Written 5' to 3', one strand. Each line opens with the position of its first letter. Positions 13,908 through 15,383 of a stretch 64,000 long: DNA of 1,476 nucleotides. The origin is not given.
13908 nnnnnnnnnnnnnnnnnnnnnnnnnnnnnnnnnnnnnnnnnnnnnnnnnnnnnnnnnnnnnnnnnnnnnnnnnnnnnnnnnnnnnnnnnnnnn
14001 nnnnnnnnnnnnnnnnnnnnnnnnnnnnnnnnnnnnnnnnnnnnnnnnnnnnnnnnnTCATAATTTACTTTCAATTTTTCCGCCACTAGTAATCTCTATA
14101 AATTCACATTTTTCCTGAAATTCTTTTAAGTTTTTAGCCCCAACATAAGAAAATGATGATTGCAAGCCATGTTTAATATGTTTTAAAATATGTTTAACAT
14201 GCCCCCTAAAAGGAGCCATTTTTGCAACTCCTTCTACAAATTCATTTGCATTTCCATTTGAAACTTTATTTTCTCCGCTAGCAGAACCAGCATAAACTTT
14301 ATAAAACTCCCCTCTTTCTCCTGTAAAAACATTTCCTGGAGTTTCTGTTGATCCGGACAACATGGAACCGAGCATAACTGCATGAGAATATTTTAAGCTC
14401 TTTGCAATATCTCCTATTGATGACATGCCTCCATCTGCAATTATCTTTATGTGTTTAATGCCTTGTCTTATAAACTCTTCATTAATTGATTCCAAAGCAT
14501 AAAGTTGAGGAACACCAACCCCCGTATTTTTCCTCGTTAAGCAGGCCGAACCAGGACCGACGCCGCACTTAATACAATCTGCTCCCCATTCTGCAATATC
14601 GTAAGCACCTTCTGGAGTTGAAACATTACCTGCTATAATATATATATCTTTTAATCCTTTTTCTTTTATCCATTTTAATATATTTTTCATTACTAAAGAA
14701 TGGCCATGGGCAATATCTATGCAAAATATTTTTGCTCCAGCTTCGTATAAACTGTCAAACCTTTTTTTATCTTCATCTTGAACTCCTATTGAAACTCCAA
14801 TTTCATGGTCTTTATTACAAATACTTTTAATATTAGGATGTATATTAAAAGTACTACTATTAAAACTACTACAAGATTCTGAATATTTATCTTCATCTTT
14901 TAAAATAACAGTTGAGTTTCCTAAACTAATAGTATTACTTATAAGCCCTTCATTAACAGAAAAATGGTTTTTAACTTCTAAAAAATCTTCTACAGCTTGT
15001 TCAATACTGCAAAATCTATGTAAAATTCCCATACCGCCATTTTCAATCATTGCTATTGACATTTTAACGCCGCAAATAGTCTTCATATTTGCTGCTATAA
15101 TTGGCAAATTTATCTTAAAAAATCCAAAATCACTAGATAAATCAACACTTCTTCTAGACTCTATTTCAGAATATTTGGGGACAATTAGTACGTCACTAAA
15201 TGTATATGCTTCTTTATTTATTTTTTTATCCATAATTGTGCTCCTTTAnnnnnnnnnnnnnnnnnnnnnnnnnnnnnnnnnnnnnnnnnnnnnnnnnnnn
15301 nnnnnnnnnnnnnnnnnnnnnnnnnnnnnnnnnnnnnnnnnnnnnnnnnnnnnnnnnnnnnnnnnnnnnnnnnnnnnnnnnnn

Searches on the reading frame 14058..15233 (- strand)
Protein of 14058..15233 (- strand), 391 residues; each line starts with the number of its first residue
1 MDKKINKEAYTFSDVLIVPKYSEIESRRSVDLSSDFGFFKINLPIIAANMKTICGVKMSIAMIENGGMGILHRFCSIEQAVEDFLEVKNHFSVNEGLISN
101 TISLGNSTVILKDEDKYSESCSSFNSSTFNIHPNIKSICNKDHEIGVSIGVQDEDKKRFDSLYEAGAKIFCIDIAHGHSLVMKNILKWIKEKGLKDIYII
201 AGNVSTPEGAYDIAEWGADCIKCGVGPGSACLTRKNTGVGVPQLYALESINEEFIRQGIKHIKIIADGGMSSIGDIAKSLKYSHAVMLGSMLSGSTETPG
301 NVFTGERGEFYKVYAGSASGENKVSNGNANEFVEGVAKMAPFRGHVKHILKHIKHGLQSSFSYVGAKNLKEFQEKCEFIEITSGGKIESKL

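Call 13: search_protein_families(library=pfam, proteins=[window:14058-15233:-], max_evalue=0.001)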
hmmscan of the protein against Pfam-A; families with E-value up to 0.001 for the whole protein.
window:14058-15233:- (391 aa): 1 family
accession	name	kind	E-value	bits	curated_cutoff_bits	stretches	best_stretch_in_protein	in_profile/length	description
PF00478.31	IMPDH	-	5e-89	299.1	25.6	1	9-390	1-343/345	IMP dehydrogenase / GMP reductase domain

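Call 87: find_related_loci(query=window:14058-15233:-, collection=genome_contigs, flank=2000)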
Query window:14058-15233:- (391 aa) in genome_contigs; peptide patterns used: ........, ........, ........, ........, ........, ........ (x = any residue, [..] = any of these).
113 stretches matched a pattern; 3 encode a relative of the query (tblastn E <= 1e-3); 3 distinct loci.
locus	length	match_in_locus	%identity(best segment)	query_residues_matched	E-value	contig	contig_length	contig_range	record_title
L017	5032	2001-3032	39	7-390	2e-74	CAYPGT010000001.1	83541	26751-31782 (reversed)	MAG TPA_asm: uncultured Gammaproteobacteria bacterium isolate SRP150892_co2_480 genome assembly, contig: NODE_244_length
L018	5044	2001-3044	37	4-390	3e-73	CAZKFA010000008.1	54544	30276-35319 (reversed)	MAG TPA_asm: uncultured Gammaproteobacteria bacterium isolate SRP150892_co1_172 genome assembly, contig: NODE_416_length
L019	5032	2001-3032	37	7-390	1e-71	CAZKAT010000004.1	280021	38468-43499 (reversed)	MAG TPA_asm: uncultured Gammaproteobacteria bacterium isolate SRP150892_co1_169 genome assembly, contig: NODE_15_length_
